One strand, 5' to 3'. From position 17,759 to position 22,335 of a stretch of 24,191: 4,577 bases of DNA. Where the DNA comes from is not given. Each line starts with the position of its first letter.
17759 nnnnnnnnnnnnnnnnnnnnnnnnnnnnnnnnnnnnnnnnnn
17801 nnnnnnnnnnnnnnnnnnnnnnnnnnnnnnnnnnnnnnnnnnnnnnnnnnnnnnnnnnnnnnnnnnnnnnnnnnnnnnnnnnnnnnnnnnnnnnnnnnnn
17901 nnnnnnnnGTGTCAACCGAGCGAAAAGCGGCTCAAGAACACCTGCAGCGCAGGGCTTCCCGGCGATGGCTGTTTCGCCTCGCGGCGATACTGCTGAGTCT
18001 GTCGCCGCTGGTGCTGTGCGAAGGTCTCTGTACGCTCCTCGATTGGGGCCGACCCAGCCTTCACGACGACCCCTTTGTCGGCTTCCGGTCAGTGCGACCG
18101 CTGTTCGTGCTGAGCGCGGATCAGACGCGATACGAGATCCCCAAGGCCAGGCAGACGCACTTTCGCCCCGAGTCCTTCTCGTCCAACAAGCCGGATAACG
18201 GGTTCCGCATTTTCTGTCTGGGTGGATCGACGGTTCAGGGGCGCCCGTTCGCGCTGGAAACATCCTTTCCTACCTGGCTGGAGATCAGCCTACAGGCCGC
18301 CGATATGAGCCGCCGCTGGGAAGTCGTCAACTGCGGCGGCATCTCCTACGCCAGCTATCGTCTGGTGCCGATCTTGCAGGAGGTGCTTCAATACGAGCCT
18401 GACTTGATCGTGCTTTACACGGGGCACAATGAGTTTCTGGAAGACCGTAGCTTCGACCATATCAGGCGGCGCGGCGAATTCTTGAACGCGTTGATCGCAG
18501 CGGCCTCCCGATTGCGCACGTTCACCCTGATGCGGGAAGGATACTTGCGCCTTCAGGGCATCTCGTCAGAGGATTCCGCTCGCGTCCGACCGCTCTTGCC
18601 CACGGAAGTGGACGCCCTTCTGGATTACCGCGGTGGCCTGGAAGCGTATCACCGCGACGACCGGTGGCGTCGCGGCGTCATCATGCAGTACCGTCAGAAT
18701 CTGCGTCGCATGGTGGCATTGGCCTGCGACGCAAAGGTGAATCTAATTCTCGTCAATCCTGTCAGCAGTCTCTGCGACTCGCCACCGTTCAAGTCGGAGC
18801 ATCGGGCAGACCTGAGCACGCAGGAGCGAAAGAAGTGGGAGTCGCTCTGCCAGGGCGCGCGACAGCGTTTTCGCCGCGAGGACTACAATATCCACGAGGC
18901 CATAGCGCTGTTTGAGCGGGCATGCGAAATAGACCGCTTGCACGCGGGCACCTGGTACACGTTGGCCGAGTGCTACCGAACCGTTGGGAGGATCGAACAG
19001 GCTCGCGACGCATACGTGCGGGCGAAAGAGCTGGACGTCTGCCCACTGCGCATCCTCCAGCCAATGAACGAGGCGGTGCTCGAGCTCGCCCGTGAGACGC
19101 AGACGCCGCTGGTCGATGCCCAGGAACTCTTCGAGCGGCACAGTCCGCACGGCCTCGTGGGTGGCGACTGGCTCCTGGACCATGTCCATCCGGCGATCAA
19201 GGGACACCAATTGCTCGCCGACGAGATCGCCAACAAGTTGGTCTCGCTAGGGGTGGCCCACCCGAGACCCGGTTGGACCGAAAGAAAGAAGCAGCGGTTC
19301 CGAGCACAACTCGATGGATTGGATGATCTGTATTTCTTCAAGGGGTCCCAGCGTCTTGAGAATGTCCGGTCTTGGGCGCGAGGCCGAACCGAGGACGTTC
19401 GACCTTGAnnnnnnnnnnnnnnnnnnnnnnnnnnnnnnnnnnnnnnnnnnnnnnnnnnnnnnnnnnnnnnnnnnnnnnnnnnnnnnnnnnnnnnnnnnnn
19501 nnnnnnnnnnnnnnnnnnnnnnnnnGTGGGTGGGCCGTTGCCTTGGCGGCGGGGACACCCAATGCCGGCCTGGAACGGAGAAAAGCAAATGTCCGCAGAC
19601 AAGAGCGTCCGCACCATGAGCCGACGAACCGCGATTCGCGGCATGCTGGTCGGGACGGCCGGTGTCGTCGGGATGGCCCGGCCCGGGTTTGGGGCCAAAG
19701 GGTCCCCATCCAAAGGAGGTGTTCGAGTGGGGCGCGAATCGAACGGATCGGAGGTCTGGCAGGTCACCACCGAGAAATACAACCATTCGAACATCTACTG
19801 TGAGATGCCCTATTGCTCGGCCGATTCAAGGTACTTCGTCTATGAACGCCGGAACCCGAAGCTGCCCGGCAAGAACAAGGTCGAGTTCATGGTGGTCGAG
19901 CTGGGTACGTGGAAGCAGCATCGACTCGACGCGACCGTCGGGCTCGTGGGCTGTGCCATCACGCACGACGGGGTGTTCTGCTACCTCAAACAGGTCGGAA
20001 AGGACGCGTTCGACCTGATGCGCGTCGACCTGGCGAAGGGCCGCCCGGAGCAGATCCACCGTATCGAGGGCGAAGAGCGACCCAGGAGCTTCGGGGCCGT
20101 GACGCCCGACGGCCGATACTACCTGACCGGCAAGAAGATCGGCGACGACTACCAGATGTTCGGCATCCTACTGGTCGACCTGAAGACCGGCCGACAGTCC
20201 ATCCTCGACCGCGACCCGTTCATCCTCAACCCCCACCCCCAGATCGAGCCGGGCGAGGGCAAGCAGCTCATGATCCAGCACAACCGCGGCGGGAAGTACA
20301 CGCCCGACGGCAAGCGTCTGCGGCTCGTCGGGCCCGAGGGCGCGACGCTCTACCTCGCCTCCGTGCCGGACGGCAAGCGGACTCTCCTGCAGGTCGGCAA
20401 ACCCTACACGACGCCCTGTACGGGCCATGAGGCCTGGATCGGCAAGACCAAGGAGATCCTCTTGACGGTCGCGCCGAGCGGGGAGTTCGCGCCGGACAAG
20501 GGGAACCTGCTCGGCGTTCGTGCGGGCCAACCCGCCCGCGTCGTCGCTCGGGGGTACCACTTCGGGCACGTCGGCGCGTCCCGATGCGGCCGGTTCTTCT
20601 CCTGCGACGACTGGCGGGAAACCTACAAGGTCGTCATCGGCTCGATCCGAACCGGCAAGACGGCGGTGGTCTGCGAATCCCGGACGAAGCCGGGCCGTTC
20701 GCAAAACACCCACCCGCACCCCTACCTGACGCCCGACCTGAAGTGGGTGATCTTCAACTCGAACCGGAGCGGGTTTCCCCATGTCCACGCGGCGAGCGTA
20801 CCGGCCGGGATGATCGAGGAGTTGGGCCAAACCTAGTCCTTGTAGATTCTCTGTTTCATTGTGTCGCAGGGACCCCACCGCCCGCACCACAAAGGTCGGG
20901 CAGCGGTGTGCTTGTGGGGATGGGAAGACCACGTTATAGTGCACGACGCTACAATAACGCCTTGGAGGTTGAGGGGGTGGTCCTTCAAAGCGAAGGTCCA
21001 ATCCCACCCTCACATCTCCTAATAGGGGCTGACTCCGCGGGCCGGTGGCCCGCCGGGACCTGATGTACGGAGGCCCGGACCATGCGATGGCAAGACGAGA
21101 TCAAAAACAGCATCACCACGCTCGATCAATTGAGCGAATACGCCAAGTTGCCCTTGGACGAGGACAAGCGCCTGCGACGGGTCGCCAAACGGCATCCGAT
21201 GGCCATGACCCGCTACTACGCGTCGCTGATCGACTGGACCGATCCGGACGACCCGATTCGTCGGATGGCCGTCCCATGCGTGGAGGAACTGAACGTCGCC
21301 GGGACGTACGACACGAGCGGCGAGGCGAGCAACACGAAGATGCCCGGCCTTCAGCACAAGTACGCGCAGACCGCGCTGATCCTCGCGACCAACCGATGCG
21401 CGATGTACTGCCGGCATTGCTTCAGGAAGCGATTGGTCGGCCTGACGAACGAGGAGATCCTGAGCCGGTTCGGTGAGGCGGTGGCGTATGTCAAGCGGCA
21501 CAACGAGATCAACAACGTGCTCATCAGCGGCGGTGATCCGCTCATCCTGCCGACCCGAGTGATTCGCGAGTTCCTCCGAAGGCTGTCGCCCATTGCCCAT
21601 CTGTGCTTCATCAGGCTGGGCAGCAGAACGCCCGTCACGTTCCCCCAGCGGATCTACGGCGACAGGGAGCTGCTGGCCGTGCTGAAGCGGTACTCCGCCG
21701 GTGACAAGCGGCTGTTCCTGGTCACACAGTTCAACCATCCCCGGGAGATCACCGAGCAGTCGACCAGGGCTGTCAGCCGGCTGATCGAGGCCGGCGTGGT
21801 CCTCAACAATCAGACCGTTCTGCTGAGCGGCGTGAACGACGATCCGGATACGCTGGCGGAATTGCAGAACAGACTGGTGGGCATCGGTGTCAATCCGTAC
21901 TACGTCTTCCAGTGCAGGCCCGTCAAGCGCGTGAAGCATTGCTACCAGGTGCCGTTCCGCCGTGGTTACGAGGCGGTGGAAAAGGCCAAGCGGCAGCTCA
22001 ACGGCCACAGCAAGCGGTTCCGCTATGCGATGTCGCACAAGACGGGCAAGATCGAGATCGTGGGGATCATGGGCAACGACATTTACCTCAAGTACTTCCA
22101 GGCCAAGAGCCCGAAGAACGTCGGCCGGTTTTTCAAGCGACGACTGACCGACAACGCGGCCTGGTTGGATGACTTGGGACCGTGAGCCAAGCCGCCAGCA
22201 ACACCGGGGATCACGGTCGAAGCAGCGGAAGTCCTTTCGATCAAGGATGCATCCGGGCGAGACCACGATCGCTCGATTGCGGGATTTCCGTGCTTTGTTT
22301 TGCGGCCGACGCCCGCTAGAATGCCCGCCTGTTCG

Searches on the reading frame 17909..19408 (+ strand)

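Call 20: search_protein_families(library=pfam, proteins=[window:17909-19408:+], max_evalue=0.001)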
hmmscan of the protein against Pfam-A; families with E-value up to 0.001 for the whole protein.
window:17909-19408:+ (499 aa): 8 families
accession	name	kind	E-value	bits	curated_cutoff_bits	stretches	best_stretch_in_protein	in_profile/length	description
PF13472.12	Lipase_GDSL_2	-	2.1e-12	48.3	32.9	1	103-237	1-107/178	GDSL-like Lipase/Acylhydrolase family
PF07719.23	TPR_2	-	2.3e-06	27.7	27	0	348-376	3-31/34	Tetratricopeptide repeat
PF00515.34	TPR_1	-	3.3e-06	27.1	27.8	1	348-376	3-31/34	Tetratricopeptide repeat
PF00657.28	Lipase_GDSL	-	8e-06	26.6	23.6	0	385-440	151-208/208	GDSL-like Lipase/Acylhydrolase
PF14559.12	TPR_19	-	1.1e-05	26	25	1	327-369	6-48/68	Tetratricopeptide repeat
PF13181.12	TPR_8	-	2.4e-05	24.6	25.7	0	347-376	2-31/34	Tetratricopeptide repeat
PF13431.12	TPR_17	-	0.00061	20.3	24.4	0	334-366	1-33/34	Tetratricopeptide repeat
PF13424.12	TPR_12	-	0.00062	20.3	30.1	0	329-374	27-73/77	Tetratricopeptide repeat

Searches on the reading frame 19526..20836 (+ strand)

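Call 20: search_protein_families(library=pfam, proteins=[window:19526-20836:+], max_evalue=0.001)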
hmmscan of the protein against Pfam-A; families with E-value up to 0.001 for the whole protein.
window:19526-20836:+ (436 aa): 1 family
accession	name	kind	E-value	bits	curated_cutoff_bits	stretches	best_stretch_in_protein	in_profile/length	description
PF14583.12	Pectate_lyase22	-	5.7e-05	22.4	30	1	389-427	346-384/386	Oligogalacturonate lyase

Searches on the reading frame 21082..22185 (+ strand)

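Call 20: search_protein_families(library=pfam, proteins=[window:21082-22185:+], max_evalue=0.001)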
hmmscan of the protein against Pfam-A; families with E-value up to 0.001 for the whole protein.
window:21082-22185:+ (367 aa): 2 families
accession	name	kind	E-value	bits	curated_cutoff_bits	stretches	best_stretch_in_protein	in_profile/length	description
PF04055.27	Radical_SAM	-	2.8e-10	41.1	29.5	1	102-258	3-162/166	Radical SAM superfamily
PF13353.11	Fer4_12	-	0.00098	19.9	22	0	103-168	12-77/137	4Fe-4S single cluster domain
